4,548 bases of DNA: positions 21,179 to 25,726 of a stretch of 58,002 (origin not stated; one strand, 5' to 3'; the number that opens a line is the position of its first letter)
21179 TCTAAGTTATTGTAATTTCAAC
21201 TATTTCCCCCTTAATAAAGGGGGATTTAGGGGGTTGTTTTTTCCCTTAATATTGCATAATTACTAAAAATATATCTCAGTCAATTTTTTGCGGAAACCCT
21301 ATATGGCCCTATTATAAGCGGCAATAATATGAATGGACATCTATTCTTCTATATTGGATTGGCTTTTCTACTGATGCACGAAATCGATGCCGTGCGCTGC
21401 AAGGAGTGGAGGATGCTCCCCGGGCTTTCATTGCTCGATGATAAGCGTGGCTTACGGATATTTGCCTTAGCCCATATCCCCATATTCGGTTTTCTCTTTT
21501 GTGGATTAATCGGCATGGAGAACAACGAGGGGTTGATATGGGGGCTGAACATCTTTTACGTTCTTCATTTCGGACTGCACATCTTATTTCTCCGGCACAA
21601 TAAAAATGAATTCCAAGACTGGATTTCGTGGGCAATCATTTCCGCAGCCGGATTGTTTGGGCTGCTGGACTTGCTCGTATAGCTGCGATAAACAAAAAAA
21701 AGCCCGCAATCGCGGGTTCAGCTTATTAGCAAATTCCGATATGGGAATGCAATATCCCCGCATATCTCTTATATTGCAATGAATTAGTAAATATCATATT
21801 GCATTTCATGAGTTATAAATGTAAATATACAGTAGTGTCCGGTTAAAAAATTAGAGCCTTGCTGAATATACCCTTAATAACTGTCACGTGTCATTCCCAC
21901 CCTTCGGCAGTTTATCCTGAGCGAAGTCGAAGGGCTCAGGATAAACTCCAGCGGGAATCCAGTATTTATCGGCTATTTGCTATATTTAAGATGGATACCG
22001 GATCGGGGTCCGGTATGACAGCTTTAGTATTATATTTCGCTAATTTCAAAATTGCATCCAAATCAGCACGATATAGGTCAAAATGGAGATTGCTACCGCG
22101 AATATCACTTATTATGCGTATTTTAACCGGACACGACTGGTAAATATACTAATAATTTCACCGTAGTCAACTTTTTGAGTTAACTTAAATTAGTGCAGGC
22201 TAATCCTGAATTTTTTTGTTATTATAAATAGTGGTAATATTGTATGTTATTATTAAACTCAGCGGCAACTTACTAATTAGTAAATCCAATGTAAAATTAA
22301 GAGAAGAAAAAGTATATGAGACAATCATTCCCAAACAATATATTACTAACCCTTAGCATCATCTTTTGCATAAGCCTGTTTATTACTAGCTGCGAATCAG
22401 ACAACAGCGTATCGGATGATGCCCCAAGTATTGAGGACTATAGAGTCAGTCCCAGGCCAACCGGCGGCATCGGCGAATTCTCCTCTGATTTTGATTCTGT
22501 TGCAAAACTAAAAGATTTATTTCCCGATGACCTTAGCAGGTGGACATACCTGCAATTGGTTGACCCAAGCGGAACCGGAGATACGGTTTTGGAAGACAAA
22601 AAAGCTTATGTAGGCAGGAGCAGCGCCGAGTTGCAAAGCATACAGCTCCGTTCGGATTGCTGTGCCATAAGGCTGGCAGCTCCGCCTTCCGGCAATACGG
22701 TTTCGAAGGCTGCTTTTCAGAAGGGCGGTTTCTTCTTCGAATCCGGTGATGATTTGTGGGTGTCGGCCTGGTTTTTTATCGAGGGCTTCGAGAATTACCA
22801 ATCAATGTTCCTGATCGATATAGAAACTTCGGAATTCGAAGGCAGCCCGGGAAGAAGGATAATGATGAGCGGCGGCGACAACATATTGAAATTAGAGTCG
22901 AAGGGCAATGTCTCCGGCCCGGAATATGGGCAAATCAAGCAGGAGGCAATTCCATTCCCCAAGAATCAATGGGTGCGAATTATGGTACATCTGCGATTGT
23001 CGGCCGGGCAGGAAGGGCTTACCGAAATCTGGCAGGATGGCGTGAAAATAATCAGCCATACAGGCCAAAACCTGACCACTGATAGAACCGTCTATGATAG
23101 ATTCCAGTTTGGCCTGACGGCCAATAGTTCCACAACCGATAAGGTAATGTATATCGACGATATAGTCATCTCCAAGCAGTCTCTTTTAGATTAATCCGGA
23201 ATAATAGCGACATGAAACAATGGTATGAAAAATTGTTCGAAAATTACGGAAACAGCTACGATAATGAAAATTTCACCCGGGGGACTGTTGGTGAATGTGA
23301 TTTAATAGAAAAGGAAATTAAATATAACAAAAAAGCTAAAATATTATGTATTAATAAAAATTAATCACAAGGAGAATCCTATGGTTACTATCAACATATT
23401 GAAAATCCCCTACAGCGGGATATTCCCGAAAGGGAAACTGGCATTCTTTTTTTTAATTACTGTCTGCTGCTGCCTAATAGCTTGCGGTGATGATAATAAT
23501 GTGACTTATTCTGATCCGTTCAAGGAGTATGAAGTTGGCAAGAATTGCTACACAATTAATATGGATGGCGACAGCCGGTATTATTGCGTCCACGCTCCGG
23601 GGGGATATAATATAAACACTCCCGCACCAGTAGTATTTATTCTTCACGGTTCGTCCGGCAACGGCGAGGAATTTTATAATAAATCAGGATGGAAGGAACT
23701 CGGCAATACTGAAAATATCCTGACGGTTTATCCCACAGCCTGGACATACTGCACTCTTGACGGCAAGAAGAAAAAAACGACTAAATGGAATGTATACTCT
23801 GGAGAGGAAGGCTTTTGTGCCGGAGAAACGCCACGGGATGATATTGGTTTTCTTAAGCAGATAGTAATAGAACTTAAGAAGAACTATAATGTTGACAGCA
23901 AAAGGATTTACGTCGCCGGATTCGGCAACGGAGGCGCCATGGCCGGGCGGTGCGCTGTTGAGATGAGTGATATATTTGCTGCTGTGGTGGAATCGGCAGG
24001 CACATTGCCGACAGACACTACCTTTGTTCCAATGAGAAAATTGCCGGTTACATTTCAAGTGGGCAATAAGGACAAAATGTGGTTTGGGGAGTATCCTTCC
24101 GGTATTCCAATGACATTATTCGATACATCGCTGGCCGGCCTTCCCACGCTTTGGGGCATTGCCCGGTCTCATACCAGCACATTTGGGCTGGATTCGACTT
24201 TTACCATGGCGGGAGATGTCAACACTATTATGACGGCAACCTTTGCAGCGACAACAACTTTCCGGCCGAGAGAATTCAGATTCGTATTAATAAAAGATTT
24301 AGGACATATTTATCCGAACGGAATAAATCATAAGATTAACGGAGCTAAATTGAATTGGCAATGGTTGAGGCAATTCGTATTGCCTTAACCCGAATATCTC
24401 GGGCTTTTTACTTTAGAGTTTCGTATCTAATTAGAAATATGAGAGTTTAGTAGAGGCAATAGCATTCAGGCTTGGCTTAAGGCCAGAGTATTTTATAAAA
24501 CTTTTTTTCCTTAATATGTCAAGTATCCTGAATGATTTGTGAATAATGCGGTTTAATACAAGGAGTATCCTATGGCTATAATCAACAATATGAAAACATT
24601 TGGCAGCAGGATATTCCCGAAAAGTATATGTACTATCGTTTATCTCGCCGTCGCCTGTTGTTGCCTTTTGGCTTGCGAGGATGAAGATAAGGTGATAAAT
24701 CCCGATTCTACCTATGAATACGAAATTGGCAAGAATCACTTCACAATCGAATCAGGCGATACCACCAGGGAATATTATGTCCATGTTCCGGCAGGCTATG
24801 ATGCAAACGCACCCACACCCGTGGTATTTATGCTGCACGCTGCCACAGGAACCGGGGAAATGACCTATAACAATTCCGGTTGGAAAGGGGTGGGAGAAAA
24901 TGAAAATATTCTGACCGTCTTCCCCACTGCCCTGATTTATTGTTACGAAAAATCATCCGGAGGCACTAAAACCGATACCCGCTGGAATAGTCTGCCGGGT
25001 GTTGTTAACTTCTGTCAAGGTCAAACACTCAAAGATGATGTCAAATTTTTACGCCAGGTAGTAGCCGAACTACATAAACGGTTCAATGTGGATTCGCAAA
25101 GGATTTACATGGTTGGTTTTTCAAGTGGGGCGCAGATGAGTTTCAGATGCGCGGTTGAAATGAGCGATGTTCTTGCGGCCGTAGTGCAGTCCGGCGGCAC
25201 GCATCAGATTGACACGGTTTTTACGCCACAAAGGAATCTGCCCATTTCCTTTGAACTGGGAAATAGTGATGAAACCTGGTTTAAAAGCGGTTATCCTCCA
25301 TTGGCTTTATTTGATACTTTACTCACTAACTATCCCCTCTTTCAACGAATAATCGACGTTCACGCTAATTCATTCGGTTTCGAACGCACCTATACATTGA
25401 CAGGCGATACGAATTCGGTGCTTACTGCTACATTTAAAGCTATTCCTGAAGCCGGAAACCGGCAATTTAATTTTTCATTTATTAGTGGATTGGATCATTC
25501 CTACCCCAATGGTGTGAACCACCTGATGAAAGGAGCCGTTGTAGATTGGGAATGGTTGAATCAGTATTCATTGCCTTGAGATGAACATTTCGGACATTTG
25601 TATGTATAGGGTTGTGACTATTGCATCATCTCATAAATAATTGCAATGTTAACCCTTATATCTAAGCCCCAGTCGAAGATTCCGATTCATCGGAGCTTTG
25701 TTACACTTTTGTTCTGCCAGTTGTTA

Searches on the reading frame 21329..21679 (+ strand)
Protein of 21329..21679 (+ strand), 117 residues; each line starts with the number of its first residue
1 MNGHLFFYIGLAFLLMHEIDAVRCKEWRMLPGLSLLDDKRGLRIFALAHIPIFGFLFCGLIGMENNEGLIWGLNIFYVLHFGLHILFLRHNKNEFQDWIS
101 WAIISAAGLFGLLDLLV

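Call 26: search_protein_families(library=pfam, proteins=[window:21329-21679:+], max_evalue=0.001)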
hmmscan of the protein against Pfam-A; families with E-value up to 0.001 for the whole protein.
window:21329-21679:+ (117 aa): 1 family
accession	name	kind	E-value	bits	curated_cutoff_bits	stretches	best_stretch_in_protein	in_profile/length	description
PF20460.3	DUF6713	-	1.5e-21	76.9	27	1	5-116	3-112/117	Family of unknown function (DUF6713)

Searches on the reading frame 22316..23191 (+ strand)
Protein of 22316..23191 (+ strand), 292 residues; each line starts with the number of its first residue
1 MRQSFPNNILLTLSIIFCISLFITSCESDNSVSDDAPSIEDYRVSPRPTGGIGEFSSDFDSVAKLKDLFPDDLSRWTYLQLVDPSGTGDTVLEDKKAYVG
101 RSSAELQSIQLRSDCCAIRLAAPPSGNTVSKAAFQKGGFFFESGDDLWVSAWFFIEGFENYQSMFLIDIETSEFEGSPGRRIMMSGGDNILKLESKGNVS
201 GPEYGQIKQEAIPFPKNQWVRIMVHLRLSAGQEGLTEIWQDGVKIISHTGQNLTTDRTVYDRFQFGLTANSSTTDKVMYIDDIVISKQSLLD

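Call 26: search_protein_families(library=pfam, proteins=[window:22316-23191:+], max_evalue=0.001)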
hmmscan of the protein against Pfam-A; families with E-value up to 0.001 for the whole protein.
window:22316-23191:+ (292 aa): 1 family
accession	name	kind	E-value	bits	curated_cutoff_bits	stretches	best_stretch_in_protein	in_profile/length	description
PF14099.13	Polysacc_lyase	-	8.8e-16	58.8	29.9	1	73-283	6-209/210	Polysaccharide lyase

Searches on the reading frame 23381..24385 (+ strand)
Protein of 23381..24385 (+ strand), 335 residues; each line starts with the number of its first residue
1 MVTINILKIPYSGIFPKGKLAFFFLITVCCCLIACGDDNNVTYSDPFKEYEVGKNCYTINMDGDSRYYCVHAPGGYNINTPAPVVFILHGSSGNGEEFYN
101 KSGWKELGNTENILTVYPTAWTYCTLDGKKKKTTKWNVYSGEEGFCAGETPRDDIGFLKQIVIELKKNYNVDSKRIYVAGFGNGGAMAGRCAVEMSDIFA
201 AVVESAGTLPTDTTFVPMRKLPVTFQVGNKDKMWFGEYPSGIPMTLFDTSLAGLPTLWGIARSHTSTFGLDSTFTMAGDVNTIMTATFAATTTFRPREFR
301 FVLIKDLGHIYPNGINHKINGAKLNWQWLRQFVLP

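Call 26: search_protein_families(library=pfam, proteins=[window:23381-24385:+], max_evalue=0.001)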
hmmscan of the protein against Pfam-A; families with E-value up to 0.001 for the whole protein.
window:23381-24385:+ (335 aa): 5 families
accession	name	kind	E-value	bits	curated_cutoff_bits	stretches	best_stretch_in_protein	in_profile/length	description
PF10503.15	Esterase_PHB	-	8.7e-06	25.6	23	1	68-207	3-130/219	Esterase PHB depolymerase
PF00326.27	Peptidase_S9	-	2.3e-05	24.4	22.6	1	163-209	53-99/213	Prolyl oligopeptidase family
PF01738.24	DLH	-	0.00015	21.8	21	1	162-233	85-156/217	Dienelactone hydrolase family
PF00756.26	Esterase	-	0.00019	21.7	22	1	69-231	11-154/251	Putative esterase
PF02230.22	Abhydrolase_2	-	0.00043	20.6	23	0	84-216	16-147/217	Phospholipase/Carboxylesterase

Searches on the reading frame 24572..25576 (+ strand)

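Call 26: search_protein_families(library=pfam, proteins=[window:24572-25576:+], max_evalue=0.001)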
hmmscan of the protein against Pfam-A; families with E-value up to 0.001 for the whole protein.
window:24572-25576:+ (335 aa): 3 families
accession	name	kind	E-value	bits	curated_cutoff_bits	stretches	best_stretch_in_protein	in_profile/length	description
PF01738.24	DLH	-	5.7e-06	26.5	21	1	161-235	82-156/217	Dienelactone hydrolase family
PF00756.26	Esterase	-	7e-05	23.1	22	1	65-201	7-140/251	Putative esterase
PF02230.22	Abhydrolase_2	-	0.0001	22.7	23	1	81-218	13-147/217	Phospholipase/Carboxylesterase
